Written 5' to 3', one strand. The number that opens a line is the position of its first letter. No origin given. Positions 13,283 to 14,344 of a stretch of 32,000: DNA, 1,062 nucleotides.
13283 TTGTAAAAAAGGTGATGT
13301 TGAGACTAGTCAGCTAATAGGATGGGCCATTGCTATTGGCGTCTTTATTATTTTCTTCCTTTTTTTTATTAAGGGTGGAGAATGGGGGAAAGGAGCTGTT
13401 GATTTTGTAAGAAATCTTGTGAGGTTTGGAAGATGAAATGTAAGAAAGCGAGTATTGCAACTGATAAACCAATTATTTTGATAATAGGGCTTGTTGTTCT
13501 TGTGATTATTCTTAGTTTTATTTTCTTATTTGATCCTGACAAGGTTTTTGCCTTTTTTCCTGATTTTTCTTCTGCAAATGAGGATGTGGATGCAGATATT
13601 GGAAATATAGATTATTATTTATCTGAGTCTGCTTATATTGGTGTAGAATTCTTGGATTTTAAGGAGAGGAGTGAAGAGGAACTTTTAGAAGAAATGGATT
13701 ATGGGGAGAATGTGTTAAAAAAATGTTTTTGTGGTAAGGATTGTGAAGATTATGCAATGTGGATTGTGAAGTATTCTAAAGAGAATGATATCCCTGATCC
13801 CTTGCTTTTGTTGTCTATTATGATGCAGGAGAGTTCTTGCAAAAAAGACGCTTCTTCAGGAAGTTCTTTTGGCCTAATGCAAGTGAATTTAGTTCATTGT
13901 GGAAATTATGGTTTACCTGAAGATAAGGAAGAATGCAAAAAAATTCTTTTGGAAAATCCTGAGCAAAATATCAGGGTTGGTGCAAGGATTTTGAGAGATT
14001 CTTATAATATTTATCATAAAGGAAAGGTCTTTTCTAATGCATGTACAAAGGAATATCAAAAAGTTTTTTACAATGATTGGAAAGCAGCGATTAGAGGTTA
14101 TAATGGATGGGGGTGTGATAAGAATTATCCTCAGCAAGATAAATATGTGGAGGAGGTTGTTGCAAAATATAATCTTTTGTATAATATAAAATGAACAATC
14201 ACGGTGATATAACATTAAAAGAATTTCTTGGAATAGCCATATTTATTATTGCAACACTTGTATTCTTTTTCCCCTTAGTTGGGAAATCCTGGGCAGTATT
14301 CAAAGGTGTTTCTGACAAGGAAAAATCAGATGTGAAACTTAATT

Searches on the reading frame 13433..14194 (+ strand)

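Call 56: search_protein_families(library=pfam, proteins=[window:13433-14194:+], max_evalue=0.001)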
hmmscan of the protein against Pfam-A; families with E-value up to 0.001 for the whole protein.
window:13433-14194:+ (253 aa): 1 family
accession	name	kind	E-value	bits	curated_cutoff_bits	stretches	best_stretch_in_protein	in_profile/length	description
PF01464.25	SLT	-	1.4e-12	47.7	21.3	1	116-230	8-102/117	Transglycosylase SLT domain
